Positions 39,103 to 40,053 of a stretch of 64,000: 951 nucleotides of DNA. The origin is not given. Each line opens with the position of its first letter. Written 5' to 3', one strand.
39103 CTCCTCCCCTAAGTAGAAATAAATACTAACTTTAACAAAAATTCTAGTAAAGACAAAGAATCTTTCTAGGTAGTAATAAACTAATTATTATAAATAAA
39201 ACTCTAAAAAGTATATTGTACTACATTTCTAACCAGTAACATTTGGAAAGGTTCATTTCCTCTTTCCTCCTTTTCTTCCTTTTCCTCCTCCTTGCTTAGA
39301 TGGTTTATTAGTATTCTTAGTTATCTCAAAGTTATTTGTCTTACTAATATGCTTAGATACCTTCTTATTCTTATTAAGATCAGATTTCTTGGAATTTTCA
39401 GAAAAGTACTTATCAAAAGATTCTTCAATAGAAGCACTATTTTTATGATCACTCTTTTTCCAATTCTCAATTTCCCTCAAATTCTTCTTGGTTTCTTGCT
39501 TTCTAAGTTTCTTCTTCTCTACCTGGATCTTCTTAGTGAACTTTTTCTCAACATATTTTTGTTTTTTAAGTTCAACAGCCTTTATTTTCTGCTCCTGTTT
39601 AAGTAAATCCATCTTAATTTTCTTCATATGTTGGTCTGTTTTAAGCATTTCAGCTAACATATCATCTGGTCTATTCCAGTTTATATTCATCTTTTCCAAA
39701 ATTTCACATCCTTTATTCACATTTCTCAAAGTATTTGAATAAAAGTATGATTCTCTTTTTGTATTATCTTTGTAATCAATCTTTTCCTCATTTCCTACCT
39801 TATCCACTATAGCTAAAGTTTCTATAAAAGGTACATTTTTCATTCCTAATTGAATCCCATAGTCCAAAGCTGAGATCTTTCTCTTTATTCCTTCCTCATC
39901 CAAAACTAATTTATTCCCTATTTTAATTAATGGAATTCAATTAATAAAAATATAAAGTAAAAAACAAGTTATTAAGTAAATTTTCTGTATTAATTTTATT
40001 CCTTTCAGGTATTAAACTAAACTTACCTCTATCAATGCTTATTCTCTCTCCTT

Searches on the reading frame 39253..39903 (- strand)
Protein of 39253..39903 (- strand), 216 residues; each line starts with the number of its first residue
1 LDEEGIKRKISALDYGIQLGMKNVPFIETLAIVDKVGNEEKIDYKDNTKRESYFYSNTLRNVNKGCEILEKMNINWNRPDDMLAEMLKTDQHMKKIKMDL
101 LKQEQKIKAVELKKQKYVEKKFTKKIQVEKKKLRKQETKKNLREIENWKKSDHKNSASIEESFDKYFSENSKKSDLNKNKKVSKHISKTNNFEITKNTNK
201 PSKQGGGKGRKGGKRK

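Call 83: find_homologous_proteins(query=window:39253-39903:-, max_evalue=1e-20)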
Query window:39253-39903:- (216 aa): 14 proteins with E <= 1e-20 among 185 candidates.
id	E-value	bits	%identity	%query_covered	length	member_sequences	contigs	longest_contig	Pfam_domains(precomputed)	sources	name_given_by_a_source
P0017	3.3e-128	443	99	100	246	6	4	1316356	PF05890.18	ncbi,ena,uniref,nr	ncbi:unnamed protein product [Cryptosporidium hominis]|uniref:EBNA1 binding protein 2 n=3 Tax=Crypto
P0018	4.6e-115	400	92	98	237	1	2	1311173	PF05890.18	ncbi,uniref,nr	ncbi:Eukaryotic rRNA processing protein EBP2 family protein [Cryptosporidium meleagridis]|uniref:Euk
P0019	2.5e-106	372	84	100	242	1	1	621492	PF05890.18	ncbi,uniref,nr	ncbi:EBNA1 binding 2 nucleolar p40 [Cryptosporidium sp. chipmunk genotype I]|uniref:EBNA1 binding 2 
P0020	1.2e-95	337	80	96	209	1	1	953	PF05890.18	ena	-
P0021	3.0e-95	336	81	95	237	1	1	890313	PF05890.18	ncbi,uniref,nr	ncbi:EBNA1 binding protein 2 nucleolar protein p40 [Cryptosporidium ubiquitum]|uniref:EBNA1 binding 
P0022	1.2e-91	324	83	88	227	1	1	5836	PF05890.18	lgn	-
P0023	2.1e-86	307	81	87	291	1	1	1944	PF05890.18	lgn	-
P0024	2.0e-84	300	70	95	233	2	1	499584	PF05890.18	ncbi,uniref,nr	ncbi:EBNA1 binding protein 2 [Cryptosporidium canis]|uniref:EBNA1 binding protein 2 n=1 Tax=Cryptosp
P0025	5.4e-76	273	99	63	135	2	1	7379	PF05890.18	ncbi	ncbi:hypothetical protein, partial [Cryptosporidium hominis TU502]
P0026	9.4e-75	269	77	77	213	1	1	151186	PF05890.18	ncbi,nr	ncbi:putative EBNA1 binding protein 2 [Cryptosporidium felis]|nr:putative EBNA1 binding protein 2 [C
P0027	7.6e-70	253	69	85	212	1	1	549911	PF05890.18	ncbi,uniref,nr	ncbi:EBNA1 binding 2 nucleolar p40 [Cryptosporidium bovis]|uniref:EBNA1 binding 2 nucleolar p40 n=1 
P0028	7.6e-70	253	70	85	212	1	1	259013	PF05890.18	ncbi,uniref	ncbi:EBNA1 binding 2 nucleolar p40 [Cryptosporidium xiaoi]|uniref:EBNA1 binding 2 nucleolar p40 n=1 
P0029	1.1e-64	236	63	85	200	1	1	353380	PF05890.18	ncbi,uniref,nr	ncbi:EBNA1 binding protein 2 [Cryptosporidium ryanae]|uniref:EBNA1 binding protein 2 n=1 Tax=Cryptos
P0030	9.9e-42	161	58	69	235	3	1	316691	PF05890.18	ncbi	ncbi:hypothetical protein ACR3K2_15530 [Cryptosporidium serpentis]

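Call 84: find_encoding_contigs(protein=P0030, flank=7000, max_places=1)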
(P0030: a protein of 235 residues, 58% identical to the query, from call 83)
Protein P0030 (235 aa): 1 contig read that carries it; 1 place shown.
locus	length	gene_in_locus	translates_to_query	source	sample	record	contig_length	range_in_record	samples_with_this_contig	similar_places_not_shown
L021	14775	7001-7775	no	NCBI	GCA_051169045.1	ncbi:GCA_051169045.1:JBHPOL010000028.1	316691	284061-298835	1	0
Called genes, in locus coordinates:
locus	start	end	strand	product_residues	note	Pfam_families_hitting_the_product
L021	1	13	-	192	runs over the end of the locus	-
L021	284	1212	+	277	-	PF10494:Stk19 (faint)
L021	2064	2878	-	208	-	PF00076:RRM_1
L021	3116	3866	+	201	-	-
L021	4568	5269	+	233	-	-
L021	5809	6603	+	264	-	-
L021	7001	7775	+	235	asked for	PF05890:Ebp2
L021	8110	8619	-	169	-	-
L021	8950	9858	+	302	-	PF00076:RRM_1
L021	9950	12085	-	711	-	PF00132:Hexapep (weak), PF24894:Hexapep_GlmU (weak), PF25084:LbH_EIF2B, PF25087:GMPPB_C, PF00132:Hexapep (weak)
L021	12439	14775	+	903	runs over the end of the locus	PF17681:GCP_N_terminal, PF04130:GCP_C_terminal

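Call 85: find_encoding_contigs(protein=P0021, flank=7000, max_places=1)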
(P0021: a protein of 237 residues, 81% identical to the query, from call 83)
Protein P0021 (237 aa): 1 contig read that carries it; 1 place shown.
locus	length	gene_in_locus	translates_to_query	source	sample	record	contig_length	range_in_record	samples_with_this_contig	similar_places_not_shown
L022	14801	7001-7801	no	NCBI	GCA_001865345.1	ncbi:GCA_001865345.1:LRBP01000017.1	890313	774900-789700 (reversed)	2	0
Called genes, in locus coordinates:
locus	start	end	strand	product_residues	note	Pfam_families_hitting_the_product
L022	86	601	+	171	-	-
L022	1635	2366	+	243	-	-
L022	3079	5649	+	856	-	-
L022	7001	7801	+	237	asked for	PF05890:Ebp2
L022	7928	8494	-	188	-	-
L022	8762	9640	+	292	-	PF16842:RRM_occluded (faint), PF00076:RRM_1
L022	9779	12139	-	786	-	PF00132:Hexapep (faint), PF25084:LbH_EIF2B, PF25087:GMPPB_C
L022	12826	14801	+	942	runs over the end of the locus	PF17681:GCP_N_terminal, PF04130:GCP_C_terminal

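Call 86: find_encoding_contigs(protein=P0024, flank=7000, max_places=1)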
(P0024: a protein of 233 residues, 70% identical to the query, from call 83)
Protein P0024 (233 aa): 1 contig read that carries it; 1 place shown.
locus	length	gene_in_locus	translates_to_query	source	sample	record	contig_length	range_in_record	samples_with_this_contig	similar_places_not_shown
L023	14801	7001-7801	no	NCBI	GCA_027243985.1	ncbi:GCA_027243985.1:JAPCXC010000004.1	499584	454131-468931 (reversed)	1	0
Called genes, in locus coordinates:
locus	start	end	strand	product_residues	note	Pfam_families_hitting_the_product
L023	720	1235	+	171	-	-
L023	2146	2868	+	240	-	-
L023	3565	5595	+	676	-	-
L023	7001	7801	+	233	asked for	PF05890:Ebp2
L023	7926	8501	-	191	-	-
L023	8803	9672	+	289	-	PF00076:RRM_1 (weak)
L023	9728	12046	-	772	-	-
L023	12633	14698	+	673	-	PF04130:GCP_C_terminal (faint), PF17681:GCP_N_terminal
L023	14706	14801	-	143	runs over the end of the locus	-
